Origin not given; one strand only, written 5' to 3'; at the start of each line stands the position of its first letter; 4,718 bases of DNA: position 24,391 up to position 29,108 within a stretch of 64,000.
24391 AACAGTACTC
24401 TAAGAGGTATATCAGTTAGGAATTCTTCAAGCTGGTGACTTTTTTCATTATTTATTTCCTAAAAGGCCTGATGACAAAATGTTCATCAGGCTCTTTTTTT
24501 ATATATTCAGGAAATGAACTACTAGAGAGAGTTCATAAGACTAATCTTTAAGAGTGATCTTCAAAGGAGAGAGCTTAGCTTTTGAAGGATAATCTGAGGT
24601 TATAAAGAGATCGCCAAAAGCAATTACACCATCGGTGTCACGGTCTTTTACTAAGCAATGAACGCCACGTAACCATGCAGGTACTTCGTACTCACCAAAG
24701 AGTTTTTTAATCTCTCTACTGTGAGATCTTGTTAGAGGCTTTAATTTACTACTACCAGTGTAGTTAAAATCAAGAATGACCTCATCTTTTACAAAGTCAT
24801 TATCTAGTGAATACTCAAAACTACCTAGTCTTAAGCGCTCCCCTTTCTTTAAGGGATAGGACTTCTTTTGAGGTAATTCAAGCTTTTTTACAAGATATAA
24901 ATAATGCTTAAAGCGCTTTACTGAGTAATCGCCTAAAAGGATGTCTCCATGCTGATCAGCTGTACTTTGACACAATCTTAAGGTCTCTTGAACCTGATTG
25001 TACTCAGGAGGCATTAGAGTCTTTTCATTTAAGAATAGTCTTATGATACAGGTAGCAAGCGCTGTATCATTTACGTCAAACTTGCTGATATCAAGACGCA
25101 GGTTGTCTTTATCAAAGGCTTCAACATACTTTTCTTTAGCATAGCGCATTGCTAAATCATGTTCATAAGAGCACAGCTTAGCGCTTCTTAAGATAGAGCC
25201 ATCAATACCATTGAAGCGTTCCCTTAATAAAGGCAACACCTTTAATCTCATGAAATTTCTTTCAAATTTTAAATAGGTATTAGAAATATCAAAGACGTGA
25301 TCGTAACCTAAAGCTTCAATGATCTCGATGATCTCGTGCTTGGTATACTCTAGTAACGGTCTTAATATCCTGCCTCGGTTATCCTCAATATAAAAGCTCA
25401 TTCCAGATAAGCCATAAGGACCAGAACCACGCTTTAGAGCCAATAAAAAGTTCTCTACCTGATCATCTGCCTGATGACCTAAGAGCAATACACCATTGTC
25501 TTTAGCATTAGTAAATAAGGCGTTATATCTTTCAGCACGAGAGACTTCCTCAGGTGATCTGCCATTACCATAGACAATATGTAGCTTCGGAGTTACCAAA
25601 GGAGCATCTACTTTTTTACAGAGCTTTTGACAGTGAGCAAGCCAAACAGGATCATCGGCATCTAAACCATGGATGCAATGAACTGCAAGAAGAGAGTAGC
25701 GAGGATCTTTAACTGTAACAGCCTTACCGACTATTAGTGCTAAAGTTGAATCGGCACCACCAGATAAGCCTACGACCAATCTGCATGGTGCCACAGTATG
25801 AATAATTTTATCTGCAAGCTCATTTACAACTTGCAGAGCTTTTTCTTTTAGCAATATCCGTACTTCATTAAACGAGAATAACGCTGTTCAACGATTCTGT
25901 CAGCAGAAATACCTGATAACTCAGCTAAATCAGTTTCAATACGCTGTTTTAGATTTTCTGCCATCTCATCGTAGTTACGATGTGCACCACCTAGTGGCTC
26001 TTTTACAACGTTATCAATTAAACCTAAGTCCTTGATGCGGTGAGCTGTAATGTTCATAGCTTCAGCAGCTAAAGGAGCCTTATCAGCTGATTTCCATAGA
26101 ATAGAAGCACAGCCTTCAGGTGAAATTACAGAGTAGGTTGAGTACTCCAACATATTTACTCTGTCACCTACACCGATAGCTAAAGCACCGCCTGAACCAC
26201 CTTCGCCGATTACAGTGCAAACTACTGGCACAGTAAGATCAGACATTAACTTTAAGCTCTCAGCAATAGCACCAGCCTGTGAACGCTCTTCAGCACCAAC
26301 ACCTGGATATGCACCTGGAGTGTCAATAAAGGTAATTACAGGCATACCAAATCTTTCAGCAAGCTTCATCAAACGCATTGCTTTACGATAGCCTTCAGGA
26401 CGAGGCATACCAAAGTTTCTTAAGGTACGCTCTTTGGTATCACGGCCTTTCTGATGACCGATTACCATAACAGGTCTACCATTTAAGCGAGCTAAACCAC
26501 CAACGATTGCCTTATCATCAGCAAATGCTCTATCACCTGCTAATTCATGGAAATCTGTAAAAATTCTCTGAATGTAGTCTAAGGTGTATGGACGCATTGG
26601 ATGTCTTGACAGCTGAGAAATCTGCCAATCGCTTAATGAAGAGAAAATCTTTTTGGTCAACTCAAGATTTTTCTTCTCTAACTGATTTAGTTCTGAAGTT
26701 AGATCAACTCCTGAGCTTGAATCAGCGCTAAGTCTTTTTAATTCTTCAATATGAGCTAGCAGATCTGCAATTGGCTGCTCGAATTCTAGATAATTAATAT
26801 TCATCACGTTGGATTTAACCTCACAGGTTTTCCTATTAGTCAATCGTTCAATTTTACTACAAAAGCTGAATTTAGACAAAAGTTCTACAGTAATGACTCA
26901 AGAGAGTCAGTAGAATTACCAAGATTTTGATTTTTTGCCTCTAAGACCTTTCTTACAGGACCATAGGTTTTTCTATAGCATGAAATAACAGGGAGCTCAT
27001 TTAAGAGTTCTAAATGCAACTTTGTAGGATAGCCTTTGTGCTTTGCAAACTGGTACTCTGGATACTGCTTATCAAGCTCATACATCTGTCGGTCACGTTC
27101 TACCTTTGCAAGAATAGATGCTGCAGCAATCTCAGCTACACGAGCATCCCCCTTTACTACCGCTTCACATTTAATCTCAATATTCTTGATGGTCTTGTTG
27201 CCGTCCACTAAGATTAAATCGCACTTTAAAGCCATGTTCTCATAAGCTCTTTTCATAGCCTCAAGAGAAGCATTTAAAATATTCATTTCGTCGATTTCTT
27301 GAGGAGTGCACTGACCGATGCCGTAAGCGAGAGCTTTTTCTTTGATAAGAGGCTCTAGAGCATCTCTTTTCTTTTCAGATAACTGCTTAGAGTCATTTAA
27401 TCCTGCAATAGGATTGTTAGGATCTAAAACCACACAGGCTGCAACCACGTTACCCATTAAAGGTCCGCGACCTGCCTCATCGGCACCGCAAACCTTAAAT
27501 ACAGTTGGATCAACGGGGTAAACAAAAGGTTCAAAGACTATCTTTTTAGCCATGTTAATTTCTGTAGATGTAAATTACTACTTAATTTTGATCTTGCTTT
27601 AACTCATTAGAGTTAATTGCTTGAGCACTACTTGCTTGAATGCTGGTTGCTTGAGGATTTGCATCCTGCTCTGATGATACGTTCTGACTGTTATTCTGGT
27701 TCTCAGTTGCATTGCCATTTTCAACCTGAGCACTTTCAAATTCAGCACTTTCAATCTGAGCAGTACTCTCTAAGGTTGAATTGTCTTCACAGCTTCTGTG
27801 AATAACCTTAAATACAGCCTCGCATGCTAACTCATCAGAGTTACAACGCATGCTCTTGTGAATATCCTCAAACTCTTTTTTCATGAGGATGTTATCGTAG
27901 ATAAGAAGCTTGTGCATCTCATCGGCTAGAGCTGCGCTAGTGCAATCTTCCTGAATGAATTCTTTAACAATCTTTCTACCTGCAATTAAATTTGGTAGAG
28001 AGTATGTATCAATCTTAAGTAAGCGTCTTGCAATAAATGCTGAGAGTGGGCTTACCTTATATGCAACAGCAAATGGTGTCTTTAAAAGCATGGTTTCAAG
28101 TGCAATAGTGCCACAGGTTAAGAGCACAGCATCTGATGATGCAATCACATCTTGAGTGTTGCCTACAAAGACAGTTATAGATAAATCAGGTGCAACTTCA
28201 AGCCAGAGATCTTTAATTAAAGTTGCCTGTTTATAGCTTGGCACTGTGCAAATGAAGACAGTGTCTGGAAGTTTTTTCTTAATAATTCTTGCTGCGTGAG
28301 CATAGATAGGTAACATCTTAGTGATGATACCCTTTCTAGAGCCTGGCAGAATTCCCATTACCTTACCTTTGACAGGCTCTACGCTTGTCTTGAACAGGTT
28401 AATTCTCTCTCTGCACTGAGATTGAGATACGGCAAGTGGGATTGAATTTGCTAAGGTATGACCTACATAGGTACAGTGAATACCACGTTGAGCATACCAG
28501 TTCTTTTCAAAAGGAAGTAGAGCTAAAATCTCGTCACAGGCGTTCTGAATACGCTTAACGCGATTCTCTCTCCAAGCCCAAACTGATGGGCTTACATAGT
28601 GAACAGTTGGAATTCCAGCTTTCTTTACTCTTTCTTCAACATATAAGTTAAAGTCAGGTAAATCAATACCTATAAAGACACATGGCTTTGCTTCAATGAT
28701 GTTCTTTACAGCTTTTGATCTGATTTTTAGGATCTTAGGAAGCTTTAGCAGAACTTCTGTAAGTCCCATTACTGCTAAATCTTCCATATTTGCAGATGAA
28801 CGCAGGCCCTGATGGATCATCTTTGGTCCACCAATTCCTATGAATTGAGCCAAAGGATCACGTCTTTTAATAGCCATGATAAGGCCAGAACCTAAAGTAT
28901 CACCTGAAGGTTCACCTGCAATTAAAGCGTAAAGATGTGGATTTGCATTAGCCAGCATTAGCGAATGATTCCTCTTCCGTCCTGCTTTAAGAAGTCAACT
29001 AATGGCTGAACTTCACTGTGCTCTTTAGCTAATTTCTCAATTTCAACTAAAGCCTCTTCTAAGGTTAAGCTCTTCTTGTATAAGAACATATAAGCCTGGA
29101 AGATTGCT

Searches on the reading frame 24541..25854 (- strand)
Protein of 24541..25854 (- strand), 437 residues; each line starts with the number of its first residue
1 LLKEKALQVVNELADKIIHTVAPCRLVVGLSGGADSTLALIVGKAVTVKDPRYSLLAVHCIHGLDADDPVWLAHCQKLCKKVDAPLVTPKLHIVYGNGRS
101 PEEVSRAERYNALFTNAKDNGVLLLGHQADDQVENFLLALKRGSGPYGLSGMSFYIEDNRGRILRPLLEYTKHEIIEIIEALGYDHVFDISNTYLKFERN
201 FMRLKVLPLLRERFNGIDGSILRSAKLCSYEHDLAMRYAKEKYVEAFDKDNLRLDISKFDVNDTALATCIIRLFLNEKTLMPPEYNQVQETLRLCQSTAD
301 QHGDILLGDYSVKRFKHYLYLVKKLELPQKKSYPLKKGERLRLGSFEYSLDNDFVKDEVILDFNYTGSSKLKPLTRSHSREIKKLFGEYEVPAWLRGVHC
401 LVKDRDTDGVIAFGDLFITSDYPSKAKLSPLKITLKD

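Call 7: search_protein_families(library=ncbifam, proteins=[window:24541-25854:-])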
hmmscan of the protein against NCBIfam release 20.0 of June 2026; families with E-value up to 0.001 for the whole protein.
window:24541-25854:- (437 aa): 4 families
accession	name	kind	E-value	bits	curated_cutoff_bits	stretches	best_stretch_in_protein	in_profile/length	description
NF007942.0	PRK10660.1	equivalog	1.3e-61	208.8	606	1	22-421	16-420/439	tRNA lysidine(34) synthetase TilS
TIGR02432.1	lysidine_TilS_N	equivalog_domain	9e-37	126.8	93.6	1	25-208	1-189/189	tRNA lysidine(34) synthetase TilS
TIGR02433.1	lysidine_TilS_C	equivalog_domain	4.2e-06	26.1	20.2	1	370-396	11-37/47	tRNA lysidine(34) synthetase TilS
NF002730.0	PRK02628.1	equivalog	0.0006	18.1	473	0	12-45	349-382/677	NAD(+) synthase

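Call 9: find_homologous_proteins(query=window:24541-25854:-, max_evalue=1e-30)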
Query window:24541-25854:- (437 aa): 348 proteins with E <= 1e-30 among 8000 candidates; the best 120 are listed.
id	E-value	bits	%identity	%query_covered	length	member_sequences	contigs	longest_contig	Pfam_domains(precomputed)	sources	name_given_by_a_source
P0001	1.2e-286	968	98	100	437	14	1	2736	PF11734.14,PF01171.27,PF09179.17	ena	-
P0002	5.7e-273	923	94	100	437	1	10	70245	PF11734.14,PF01171.27,PF09179.17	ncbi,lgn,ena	-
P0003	1.2e-272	922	93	100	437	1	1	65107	PF11734.14,PF01171.27,PF09179.17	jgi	-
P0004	3.0e-258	875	89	99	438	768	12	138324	PF11734.14,PF01171.27,PF09179.17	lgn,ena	-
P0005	5.8e-244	828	84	99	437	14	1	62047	PF11734.14,PF01171.27,PF09179.17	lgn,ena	-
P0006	1.9e-239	813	84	100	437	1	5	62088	PF11734.14,PF01171.27,PF09179.17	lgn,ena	-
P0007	3.6e-231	786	83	99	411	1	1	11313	PF11734.14,PF01171.27,PF09179.17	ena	-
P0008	1.3e-193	662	93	72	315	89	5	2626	PF01171.27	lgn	-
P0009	2.5e-183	628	66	95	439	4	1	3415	PF11734.14,PF01171.27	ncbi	ncbi:MAG: tRNA lysidine(34) synthetase TilS [Succinivibrio sp.]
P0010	1.9e-176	605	63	99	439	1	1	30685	PF11734.14,PF01171.27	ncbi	ncbi:MAG: tRNA lysidine(34) synthetase TilS [Succinivibrio sp.]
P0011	1.3e-172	593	62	100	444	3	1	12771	PF11734.14,PF01171.27,PF02540.24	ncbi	-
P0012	3.0e-171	588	64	96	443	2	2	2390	PF11734.14,PF01171.27,PF02540.24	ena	-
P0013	4.7e-171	588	63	96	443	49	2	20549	PF11734.14,PF01171.27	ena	-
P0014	2.2e-170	585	93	64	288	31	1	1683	PF01171.27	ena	-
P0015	2.4e-170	585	63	96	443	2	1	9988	PF11734.14,PF01171.27,PF02540.24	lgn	-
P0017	1.3e-168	580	63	96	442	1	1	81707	PF11734.14,PF01171.27,PF02540.24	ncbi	-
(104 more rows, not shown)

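Call 12: find_encoding_contigs(protein=P0004, flank=4000, max_places=3)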
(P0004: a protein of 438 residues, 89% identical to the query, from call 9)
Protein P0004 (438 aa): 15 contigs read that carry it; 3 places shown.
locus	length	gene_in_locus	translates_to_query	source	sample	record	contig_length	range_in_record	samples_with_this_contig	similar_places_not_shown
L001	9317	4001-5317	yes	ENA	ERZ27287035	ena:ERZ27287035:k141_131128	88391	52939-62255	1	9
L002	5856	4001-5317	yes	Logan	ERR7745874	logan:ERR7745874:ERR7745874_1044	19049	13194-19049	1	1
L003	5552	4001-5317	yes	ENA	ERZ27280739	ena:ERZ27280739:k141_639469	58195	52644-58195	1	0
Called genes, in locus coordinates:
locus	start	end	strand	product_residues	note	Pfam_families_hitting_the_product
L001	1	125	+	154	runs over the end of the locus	PF22817:ApeP-like, PF07977:FabA, PF22818:ApeI-like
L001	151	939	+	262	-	PF00132:Hexapep (weak), PF25084:LbH_EIF2B (faint), PF25087:GMPPB_C (weak), PF00132:Hexapep, PF13720:Acetyltransf_11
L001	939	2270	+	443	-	PF02684:LpxB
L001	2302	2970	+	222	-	PF01351:RNase_HII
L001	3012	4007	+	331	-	PF03255:ACCA, PF01039:Carboxyl_trans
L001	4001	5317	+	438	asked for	PF01171:ATP_bind_3, PF09179:TilS (faint), PF11734:TilS_C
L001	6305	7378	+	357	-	PF13407:Peripla_BP_4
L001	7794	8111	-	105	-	PF01649:Ribosomal_S20p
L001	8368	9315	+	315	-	PF06574:FAD_syn, PF01687:Flavokinase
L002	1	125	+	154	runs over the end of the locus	PF22817:ApeP-like, PF07977:FabA, PF22818:ApeI-like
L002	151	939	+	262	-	PF00132:Hexapep (weak), PF25084:LbH_EIF2B (faint), PF25087:GMPPB_C (weak), PF00132:Hexapep, PF13720:Acetyltransf_11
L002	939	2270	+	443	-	PF02684:LpxB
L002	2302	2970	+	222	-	PF01351:RNase_HII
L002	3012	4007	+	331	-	PF03255:ACCA, PF01039:Carboxyl_trans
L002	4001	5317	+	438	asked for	PF01171:ATP_bind_3, PF09179:TilS (faint), PF11734:TilS_C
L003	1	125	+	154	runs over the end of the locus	PF22817:ApeP-like, PF07977:FabA, PF22818:ApeI-like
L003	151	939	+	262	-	PF00132:Hexapep (weak), PF25084:LbH_EIF2B (faint), PF25087:GMPPB_C (weak), PF00132:Hexapep, PF13720:Acetyltransf_11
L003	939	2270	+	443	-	PF02684:LpxB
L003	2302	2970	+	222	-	PF01351:RNase_HII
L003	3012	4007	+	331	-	PF03255:ACCA, PF01039:Carboxyl_trans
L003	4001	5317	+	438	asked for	PF01171:ATP_bind_3, PF09179:TilS (faint), PF11734:TilS_C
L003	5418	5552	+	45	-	?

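Call 13: find_encoding_contigs(protein=P0005, flank=4000, max_places=2)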
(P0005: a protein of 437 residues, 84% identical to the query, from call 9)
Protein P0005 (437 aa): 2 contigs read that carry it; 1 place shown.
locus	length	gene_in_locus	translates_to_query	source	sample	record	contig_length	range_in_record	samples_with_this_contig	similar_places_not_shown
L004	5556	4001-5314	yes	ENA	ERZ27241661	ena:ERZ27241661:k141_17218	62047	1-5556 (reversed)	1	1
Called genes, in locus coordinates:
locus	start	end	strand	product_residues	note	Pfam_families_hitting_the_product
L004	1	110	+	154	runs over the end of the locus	PF22817:ApeP-like, PF07977:FabA, PF22818:ApeI-like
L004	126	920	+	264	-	PF00132:Hexapep (weak), PF25084:LbH_EIF2B (faint), PF25087:GMPPB_C (weak), PF00132:Hexapep, PF13720:Acetyltransf_11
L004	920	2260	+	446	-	PF02684:LpxB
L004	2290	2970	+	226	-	PF01351:RNase_HII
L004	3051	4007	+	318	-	PF03255:ACCA, PF01039:Carboxyl_trans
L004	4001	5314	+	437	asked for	PF01171:ATP_bind_3, PF09179:TilS, PF11734:TilS_C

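Call 14: find_encoding_contigs(protein=P0010, flank=4000, max_places=2)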
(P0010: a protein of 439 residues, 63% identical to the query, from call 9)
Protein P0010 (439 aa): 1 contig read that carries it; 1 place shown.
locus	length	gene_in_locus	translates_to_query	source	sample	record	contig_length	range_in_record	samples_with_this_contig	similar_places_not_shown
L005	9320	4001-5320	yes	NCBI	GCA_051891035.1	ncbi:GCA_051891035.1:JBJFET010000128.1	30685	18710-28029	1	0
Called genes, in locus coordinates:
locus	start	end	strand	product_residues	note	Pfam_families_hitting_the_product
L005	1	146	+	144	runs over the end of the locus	PF22817:ApeP-like, PF07977:FabA, PF22818:ApeI-like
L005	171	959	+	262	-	PF25084:LbH_EIF2B (faint), PF25087:GMPPB_C (weak), PF00132:Hexapep (weak), PF13720:Acetyltransf_11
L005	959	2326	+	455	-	PF02684:LpxB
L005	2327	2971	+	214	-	PF01351:RNase_HII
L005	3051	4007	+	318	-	PF03255:ACCA, PF01039:Carboxyl_trans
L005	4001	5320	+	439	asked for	PF01171:ATP_bind_3, PF11734:TilS_C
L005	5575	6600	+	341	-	PF00512:HisKA, PF02518:HATPase_c, PF14501:HATPase_c_5 (weak)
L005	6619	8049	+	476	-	PF00072:Response_reg, PF00158:Sigma54_activat, PF14532:Sigma54_activ_2, PF07724:AAA_2 (faint), PF07728:AAA_5 (weak), PF25601:AAA_lid_14, PF02954:HTH_8, PF13556:HTH_30 (weak)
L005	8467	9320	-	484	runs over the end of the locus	PF02417:Chromate_transp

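Call 28: find_encoding_contigs(protein=P0006, flank=4000, max_places=3)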
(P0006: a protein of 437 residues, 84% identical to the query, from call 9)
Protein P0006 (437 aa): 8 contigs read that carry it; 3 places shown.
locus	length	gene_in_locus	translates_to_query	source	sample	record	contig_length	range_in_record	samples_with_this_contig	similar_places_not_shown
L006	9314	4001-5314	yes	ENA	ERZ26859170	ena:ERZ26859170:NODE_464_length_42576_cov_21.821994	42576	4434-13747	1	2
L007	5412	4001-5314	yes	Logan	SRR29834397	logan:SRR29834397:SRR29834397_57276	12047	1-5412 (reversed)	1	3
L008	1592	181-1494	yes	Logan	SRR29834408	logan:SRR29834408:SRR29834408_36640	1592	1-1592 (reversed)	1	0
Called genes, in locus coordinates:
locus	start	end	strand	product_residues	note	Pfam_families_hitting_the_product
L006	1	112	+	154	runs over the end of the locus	PF22817:ApeP-like, PF07977:FabA, PF22818:ApeI-like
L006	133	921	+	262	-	PF00132:Hexapep (weak), PF25084:LbH_EIF2B (faint), PF25087:GMPPB_C (weak), PF00132:Hexapep, PF13720:Acetyltransf_11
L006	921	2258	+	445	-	PF02684:LpxB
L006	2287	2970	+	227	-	PF01351:RNase_HII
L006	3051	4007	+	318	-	PF03255:ACCA, PF01039:Carboxyl_trans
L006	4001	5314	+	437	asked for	PF01171:ATP_bind_3, PF09179:TilS (weak), PF11734:TilS_C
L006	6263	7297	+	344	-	PF13407:Peripla_BP_4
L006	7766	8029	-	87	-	PF01649:Ribosomal_S20p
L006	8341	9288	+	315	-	PF06574:FAD_syn, PF01687:Flavokinase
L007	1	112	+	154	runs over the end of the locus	PF22817:ApeP-like, PF07977:FabA, PF22818:ApeI-like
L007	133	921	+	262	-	PF00132:Hexapep (weak), PF25084:LbH_EIF2B (faint), PF25087:GMPPB_C (weak), PF00132:Hexapep, PF13720:Acetyltransf_11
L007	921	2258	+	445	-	PF02684:LpxB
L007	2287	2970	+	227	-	PF01351:RNase_HII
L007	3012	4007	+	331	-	PF03255:ACCA, PF01039:Carboxyl_trans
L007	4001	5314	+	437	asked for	PF01171:ATP_bind_3, PF09179:TilS (weak), PF11734:TilS_C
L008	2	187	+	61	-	?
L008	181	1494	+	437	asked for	PF01171:ATP_bind_3, PF09179:TilS (weak), PF11734:TilS_C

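Call 29: find_encoding_contigs(protein=P0017, flank=4000, max_places=2)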
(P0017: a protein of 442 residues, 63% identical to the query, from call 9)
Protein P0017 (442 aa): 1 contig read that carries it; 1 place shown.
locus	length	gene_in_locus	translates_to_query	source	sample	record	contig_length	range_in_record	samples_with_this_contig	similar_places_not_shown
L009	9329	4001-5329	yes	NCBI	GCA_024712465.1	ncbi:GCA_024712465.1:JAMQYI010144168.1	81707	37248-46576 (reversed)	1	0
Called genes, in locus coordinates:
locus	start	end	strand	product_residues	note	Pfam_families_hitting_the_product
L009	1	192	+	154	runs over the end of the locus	PF22817:ApeP-like, PF07977:FabA, PF22818:ApeI-like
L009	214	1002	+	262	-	PF00132:Hexapep (weak), PF25084:LbH_EIF2B (faint), PF25087:GMPPB_C (weak), PF00132:Hexapep, PF13720:Acetyltransf_11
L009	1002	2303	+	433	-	PF02684:LpxB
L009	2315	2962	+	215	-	PF01351:RNase_HII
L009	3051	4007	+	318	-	PF03255:ACCA, PF01039:Carboxyl_trans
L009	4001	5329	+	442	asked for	PF02540:NAD_synthase (faint), PF01171:ATP_bind_3, PF11734:TilS_C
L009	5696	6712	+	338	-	PF13407:Peripla_BP_4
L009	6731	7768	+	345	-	PF13407:Peripla_BP_4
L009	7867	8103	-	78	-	-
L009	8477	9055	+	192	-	PF00081:Sod_Fe_N, PF02777:Sod_Fe_C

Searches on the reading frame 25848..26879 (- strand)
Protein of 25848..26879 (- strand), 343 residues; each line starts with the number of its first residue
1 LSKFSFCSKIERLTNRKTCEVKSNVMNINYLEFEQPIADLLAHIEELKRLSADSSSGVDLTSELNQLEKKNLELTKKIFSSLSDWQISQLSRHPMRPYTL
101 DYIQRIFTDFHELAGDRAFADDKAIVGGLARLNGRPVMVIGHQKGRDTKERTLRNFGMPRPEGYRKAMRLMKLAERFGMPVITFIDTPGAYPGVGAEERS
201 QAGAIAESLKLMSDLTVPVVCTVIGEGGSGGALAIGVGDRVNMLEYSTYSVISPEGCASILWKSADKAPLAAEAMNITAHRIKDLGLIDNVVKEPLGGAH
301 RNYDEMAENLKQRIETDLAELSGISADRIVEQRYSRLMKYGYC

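Call 7: search_protein_families(library=ncbifam, proteins=[window:25848-26879:-])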
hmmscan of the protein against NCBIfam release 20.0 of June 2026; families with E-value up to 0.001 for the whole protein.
window:25848-26879:- (343 aa): 6 families
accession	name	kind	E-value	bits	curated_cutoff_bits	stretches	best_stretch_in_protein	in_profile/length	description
NF004344.0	PRK05724.1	equivalog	1.1e-152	507.8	357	1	27-342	2-315/319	acetyl-CoA carboxylase carboxyltransferase subunit alpha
TIGR00513.1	accA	equivalog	1.6e-152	507.5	319.3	1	26-343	1-316/321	acetyl-CoA carboxylase carboxyl transferase subunit alpha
NF041504.1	AccA_sub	subfamily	2.6e-111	371.1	300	1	85-339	1-255/257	carboxyltransferase subunit alpha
NF008971.0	PRK12319.1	equivalog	4.9e-92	308.1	406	1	88-340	8-256/256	acetyl-CoA carboxylase carboxyl transferase subunit alpha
TIGR01117.1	mmdA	subfamily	4.5e-11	42.2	998.8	1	93-269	274-448/512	methylmalonyl-CoA decarboxylase subunit alpha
TIGR03134.1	malonate_gamma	equivalog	1.2e-06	28.2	237.15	1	105-314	8-227/258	biotin-independent malonate decarboxylase subunit gamma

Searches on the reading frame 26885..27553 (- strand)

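Call 7: search_protein_families(library=ncbifam, proteins=[window:26885-27553:-])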
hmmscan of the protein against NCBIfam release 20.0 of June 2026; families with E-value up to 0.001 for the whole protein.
window:26885-27553:- (222 aa): 10 families
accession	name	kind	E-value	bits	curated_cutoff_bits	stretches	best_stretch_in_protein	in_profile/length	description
NF000596.1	PRK00015.1-4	equivalog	6.4e-80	267.4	251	1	21-205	2-185/186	ribonuclease HII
NF000595.1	PRK00015.1-3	equivalog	2.9e-69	232.9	167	1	20-202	3-186/188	ribonuclease HII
NF000594.1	PRK00015.1-1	equivalog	2.8e-68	230.3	243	1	20-202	70-250/251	ribonuclease HII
NF010537.0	PRK13925.1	equivalog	2.1e-55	187.4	252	1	20-199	11-194/200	ribonuclease HII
NF010538.0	PRK13926.1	equivalog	5e-53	180.5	285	1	19-210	22-211/213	ribonuclease HII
NF000598.1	PRK00015.2-2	equivalog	1.4e-46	158.7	273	1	20-197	21-200/203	ribonuclease HII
NF000600.1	PRK00015.2-4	equivalog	1e-43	149.4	364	1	20-201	29-211/212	ribonuclease HII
NF011119.0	PRK14550.1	equivalog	9.8e-27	94.3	350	1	21-207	2-195/204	ribonuclease HII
TIGR00729.1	TIGR00729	equivalog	1.8e-21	77.2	123.3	1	21-166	1-166/207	ribonuclease HII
TIGR00716.1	rnhC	equivalog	3.8e-05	23.2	161.2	0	20-108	82-173/284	ribonuclease HIII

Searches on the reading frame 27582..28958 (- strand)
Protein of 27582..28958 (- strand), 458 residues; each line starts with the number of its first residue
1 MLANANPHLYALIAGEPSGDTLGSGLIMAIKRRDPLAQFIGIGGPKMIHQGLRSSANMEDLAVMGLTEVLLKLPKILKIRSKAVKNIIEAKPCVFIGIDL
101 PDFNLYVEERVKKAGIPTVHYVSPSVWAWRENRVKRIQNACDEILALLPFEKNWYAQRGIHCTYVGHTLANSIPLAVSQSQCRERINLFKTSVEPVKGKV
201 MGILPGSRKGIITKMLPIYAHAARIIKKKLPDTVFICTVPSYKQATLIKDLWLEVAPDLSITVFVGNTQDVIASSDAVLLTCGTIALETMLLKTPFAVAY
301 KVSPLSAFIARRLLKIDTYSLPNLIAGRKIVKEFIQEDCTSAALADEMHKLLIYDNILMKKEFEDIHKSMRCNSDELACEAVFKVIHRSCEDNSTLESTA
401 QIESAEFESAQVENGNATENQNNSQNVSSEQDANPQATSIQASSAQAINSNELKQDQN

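Call 7: search_protein_families(library=ncbifam, proteins=[window:27582-28958:-])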
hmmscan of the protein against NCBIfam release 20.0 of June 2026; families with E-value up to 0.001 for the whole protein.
window:27582-28958:- (458 aa): 2 families
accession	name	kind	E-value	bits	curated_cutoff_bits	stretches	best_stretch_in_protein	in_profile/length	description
TIGR00215.1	lpxB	equivalog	5.4e-102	341.5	190.25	1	6-383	5-380/382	lipid-A-disaccharide synthase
NF002173.0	PRK01021.1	equivalog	7.4e-61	206.4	1033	1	10-339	229-557/610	lipid-A-disaccharide synthase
